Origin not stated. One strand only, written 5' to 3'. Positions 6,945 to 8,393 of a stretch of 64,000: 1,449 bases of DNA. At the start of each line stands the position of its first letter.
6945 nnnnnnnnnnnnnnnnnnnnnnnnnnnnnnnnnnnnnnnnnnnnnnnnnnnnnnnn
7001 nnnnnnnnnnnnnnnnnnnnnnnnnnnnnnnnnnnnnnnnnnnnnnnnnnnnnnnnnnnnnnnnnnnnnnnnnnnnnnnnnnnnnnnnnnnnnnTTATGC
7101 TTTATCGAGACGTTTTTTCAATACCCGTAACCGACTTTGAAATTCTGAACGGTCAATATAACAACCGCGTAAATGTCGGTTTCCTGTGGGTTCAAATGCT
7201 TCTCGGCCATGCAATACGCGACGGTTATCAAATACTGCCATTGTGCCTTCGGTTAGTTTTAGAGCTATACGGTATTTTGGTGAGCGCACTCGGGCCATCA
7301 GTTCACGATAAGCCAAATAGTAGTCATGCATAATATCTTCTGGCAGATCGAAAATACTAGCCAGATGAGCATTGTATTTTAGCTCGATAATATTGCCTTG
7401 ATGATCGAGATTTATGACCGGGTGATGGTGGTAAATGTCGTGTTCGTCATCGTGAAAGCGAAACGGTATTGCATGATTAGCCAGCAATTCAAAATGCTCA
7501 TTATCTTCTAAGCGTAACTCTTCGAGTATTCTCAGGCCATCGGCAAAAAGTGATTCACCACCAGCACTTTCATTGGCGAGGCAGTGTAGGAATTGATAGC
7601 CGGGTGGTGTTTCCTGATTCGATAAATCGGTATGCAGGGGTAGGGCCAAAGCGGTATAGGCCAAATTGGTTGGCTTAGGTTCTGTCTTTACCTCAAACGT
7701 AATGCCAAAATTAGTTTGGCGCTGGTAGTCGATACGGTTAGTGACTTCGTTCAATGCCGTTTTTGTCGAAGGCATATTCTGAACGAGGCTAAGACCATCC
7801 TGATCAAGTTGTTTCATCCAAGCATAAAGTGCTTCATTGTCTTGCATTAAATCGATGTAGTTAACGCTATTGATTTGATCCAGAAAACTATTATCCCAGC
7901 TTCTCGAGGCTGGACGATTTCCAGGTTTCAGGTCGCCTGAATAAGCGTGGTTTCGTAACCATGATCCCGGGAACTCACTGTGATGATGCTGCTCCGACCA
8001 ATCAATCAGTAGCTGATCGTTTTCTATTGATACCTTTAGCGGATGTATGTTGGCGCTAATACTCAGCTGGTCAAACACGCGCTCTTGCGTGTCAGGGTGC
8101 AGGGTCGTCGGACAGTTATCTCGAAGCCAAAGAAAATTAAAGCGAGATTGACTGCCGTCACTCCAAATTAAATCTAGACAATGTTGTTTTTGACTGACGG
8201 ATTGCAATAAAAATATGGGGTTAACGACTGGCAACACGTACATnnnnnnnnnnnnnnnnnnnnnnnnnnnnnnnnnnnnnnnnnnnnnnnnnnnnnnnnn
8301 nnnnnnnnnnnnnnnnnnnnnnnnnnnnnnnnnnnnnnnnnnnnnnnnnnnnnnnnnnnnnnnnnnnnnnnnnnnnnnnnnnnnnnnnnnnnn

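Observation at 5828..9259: LysR-controlled operon: GBBH-like dioxygenase – small membrane protein – cupin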

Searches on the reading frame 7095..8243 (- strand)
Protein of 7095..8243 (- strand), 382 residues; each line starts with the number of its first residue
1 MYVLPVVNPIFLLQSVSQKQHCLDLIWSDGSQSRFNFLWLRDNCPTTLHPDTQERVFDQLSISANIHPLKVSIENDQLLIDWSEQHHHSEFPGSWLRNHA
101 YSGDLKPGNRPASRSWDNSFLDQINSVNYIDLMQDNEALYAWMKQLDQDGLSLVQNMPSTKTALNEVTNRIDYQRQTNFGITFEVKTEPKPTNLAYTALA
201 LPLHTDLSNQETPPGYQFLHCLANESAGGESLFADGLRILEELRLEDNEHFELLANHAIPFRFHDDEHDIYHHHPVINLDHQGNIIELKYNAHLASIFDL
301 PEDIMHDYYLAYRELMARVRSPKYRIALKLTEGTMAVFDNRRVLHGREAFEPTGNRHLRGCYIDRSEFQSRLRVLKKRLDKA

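Call 3: search_protein_families(library=pfam, proteins=[window:7095-8243:-], max_evalue=0.01)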
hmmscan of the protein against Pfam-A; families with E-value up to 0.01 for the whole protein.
window:7095-8243:- (382 aa): 3 families
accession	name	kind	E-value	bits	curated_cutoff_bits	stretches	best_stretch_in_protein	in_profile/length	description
PF02668.22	TauD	-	8.7e-45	154.1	27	1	126-362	13-267/267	Taurine catabolism dioxygenase TauD, TfdA family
PF06155.17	GBBH-like_N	-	3.5e-12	47.3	22.8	1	16-97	3-85/85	Gamma-butyrobetaine hydroxylase-like, N-terminal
PF08943.16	CsiD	-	0.0027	17.4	27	1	295-354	224-281/294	CsiD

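Call 4: search_protein_families(library=ncbifam, proteins=[window:7095-8243:-], max_evalue=0.01)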
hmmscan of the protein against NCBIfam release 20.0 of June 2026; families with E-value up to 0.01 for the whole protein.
window:7095-8243:- (382 aa): 6 families
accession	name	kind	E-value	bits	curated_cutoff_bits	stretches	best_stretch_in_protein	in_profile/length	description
TIGR02409.1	carnitine_bodg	equivalog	1.1e-97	327.4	414.75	1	23-377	2-366/366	gamma-butyrobetaine dioxygenase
NF049936.1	TriMthamethphnDioxTmpA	equivalog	1.3e-95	320.3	400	1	25-378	4-364/366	2-trimethylaminoethylphosphonate dioxygenase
TIGR02410.1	carnitine_TMLD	equivalog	3.8e-65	220.8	268.3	1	35-375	2-360/362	trimethyllysine dioxygenase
NF002814.1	PRK02963.1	equivalog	0.0067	15.6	333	1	274-353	224-296/311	glutarate dioxygenase GlaH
NF041363.1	GntD_guanitoxin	equivalog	0.0091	15.2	345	0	327-353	283-309/341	guanitoxin biosynthesis L-enduracididine beta-hydroxylase GntD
NF043003.1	ClavSyn_CS1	equivalog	0.0097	15.4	450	0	185-363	111-288/312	clavaminate synthase Cs1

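Call 7: search_solved_structures(query=window:7095-8243:-, max_evalue=0.001, show_alignments=2)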
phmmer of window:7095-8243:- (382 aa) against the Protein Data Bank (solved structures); distinct sequences matched with E-value up to 0.001: 7.
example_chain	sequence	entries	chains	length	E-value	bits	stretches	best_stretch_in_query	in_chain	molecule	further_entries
6npb_A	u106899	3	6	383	6.9e-62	212.9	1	22-379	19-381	TmpA, 2-trimethylaminoethylphosphonate hydroxylase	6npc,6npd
4bg1_A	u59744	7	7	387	6.2e-50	173.6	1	20-380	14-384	GAMMA-BUTYROBETAINE DIOXYGENASE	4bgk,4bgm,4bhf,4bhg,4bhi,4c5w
3ms5_A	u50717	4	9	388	6.2e-50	173.6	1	20-380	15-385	Gamma-butyrobetaine dioxygenase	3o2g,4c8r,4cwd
3n6w_A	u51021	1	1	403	6.5e-50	173.5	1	20-380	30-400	Gamma-butyrobetaine dioxygenase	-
9j0j_A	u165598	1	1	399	5e-48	167.3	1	22-374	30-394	Fe/2OG-dependent oxygenase DfmD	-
7tcl_X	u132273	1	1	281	1.5e-05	27.5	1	179-365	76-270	TauD/TfdA family dioxygenase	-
3eat_X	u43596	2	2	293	3.8e-05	26.1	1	180-364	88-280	Pyoverdine biosynthesis protein PvcB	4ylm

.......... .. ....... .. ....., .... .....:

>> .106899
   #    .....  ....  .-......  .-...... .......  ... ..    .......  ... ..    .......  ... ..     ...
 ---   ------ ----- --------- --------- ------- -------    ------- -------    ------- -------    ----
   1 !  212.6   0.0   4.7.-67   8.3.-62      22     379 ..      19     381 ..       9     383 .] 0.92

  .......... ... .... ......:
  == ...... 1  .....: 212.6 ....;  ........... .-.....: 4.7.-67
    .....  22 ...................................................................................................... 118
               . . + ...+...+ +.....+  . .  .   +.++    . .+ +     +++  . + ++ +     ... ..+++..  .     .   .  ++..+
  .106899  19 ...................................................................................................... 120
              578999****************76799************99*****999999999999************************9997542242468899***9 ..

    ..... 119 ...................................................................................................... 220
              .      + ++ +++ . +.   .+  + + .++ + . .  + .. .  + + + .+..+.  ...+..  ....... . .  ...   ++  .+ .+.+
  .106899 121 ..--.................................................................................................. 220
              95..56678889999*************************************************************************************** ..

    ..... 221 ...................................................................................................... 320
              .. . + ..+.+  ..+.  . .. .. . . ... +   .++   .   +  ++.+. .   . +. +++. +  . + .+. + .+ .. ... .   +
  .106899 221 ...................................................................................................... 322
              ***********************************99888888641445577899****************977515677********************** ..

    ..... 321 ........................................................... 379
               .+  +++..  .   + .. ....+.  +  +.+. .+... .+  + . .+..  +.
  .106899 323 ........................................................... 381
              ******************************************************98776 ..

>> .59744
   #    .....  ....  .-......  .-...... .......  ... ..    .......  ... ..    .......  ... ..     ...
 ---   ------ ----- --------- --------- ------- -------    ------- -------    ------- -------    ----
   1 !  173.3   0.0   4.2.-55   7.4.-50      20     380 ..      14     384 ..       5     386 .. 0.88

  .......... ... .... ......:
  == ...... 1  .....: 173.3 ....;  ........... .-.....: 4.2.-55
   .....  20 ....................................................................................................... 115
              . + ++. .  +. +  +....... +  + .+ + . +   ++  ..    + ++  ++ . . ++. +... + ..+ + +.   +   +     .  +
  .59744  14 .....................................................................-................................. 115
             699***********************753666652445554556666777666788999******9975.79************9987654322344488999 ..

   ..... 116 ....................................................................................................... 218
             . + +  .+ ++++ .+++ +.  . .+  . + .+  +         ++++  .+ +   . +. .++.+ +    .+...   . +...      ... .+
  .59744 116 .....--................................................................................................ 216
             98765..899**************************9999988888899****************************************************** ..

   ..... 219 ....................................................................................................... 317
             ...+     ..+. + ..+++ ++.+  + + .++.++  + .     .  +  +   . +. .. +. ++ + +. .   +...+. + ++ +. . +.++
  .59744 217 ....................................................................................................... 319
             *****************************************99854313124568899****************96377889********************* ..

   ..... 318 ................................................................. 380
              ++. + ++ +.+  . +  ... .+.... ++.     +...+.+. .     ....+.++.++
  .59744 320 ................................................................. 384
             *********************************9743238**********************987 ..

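Call 9: find_homologous_proteins(query=window:7095-8243:-, max_evalue=1e-20)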
Query window:7095-8243:- (382 aa): 3740 proteins with E <= 1e-20 among 5225 candidates; the best 120 are listed.
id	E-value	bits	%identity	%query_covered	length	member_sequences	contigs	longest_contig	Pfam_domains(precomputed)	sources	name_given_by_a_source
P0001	1.0e-261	886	99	100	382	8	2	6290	PF02668.23,PF06155.18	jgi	jgi:gamma-butyrobetaine dioxygenase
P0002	2.6e-230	782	88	99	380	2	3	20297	PF02668.23,PF06155.18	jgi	jgi:gamma-butyrobetaine dioxygenase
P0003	1.2e-215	734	83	99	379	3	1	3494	PF02668.23,PF06155.18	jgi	-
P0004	1.3e-214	731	82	99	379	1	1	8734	PF02668.23,PF06155.18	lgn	-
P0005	1.6e-214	730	82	99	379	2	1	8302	PF02668.23,PF06155.18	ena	-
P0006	3.6e-214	729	82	99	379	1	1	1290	PF02668.23,PF06155.18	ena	-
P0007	4.1e-214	729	83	97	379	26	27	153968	PF02668.23,PF06155.18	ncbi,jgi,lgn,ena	-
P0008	1.4e-212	724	83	99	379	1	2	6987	PF02668.23,PF06155.18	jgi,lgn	jgi:gamma-butyrobetaine dioxygenase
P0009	1.1e-207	708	81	98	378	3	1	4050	PF02668.23,PF06155.18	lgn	-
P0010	3.3e-202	690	77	98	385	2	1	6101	PF02668.23,PF06155.18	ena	-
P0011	9.6e-196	668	75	97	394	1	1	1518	PF02668.23,PF06155.18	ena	-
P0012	7.1e-194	662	74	97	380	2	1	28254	PF02668.23,PF06155.18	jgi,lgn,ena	-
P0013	1.9e-193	661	75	97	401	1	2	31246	PF02668.23,PF06155.18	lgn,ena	-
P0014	3.8e-192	657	74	96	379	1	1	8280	PF02668.23,PF06155.18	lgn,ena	-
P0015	3.9e-192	657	75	97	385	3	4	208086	PF02668.23,PF06155.18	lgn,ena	-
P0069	2.8e-153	529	61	96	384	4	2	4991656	PF02668.23,PF06155.18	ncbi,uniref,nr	ncbi:TauD/TfdA family dioxygenase [Aliamphritea spongicola]|uniref:TauD/TfdA family dioxygenase n=1 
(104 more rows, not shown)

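Call 10: find_encoding_contigs(protein=P0007, flank=8000, max_places=4)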
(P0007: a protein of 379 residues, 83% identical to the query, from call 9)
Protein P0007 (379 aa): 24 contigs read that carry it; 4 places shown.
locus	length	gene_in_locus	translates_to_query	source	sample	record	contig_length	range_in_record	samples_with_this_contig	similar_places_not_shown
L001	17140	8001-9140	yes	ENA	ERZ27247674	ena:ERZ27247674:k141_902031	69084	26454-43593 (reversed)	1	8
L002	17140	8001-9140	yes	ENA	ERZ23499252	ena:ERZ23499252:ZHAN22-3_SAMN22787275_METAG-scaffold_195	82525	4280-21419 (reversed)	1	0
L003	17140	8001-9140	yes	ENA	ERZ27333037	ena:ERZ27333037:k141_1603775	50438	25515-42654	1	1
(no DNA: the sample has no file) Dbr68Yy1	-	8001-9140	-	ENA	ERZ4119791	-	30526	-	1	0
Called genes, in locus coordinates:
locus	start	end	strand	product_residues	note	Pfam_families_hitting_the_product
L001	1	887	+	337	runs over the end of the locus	PF00355:Rieske, PF00848:Ring_hydroxyl_A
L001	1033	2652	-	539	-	PF00732:GMC_oxred_N, PF05199:GMC_oxred_C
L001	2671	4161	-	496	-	PF00171:Aldedh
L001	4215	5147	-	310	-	PF05853:BKACE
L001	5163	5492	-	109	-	PF13356:Arm-DNA-bind_3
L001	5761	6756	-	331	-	-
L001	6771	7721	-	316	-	-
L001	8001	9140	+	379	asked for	PF06155:GBBH-like_N, PF02668:TauD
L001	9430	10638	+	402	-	PF01321:Creatinase_N, PF00557:Peptidase_M24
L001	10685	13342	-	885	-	PF01909:NTP_transf_2 (faint), PF08335:GlnD_UR_UTase, PF24931:ACT_ACR9_3rd (faint), PF27444:GlnD_3rd, PF01966:HD, PF27446:GlnD_5th, PF26956:ACT_ACR_D1 (faint), PF01842:ACT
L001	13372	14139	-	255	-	PF00557:Peptidase_M24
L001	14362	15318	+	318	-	PF00318:Ribosomal_S2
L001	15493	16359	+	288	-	PF00889:EF_TS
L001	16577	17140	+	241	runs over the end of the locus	PF00696:AA_kinase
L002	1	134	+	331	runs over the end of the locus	PF01933:CofD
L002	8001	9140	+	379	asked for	PF06155:GBBH-like_N, PF02668:TauD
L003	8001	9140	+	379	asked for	PF06155:GBBH-like_N, PF02668:TauD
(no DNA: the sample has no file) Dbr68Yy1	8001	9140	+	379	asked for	PF06155:GBBH-like_N, PF02668:TauD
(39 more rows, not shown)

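Call 11: find_encoding_contigs(protein=P0069, flank=8000, max_places=2)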
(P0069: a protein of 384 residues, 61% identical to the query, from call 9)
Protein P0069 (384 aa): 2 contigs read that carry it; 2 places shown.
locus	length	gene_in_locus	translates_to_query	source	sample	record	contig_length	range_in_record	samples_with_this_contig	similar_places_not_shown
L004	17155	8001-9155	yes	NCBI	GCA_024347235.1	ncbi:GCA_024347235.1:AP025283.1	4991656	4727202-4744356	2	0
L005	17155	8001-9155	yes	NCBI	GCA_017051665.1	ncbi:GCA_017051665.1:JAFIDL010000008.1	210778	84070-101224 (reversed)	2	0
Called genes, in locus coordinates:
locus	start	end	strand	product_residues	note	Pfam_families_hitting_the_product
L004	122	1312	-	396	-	PF00989:PAS, PF13188:PAS_8 (weak), PF08448:PAS_4, PF13426:PAS_9, PF00512:HisKA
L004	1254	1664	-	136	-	PF02743:dCache_1 (weak)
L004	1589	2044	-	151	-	-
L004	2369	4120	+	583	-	PF09371:Tex_N, PF22706:Tex_central_region, PF14639:YqgF, PF16921:Tex_YqgF, PF12836:HHH_3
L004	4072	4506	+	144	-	PF17674:HHH_9, PF00575:S1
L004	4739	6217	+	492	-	PF04262:Glu_cys_ligase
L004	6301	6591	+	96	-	PF03795:YCII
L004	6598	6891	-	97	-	-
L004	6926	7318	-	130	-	PF03466:LysR_substrate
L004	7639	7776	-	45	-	PF00126:HTH_1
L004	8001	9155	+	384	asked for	PF06155:GBBH-like_N, PF02668:TauD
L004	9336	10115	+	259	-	-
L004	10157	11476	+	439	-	PF00083:Sugar_tr (weak), PF07690:MFS_1, PF12832:MFS_1_like (faint), PF07690:MFS_1, PF00083:Sugar_tr (weak), PF05977:MFS_3 (weak)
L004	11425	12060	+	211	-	-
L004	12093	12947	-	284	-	PF00126:HTH_1, PF03466:LysR_substrate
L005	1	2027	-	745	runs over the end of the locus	PF02743:dCache_1, PF00989:PAS, PF08448:PAS_4 (weak), PF13188:PAS_8 (weak), PF13426:PAS_9, PF00512:HisKA, PF02518:HATPase_c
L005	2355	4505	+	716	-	PF09371:Tex_N, PF22706:Tex_central_region, PF14639:YqgF, PF16921:Tex_YqgF, PF14635:HHH_7 (weak), PF12836:HHH_3, PF17674:HHH_9, PF00575:S1, +1 more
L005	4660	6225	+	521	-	PF04262:Glu_cys_ligase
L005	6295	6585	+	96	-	PF03795:YCII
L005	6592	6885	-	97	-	-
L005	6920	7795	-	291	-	PF00126:HTH_1, PF03466:LysR_substrate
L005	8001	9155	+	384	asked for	PF06155:GBBH-like_N, PF02668:TauD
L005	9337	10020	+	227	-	-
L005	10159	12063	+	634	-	PF00083:Sugar_tr (weak), PF07690:MFS_1, PF05977:MFS_3 (weak)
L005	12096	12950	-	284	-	PF00126:HTH_1, PF03466:LysR_substrate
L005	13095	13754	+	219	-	PF04115:Ureidogly_lyase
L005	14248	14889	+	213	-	-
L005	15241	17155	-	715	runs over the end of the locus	PF00497:SBP_bac_3, PF00990:GGDEF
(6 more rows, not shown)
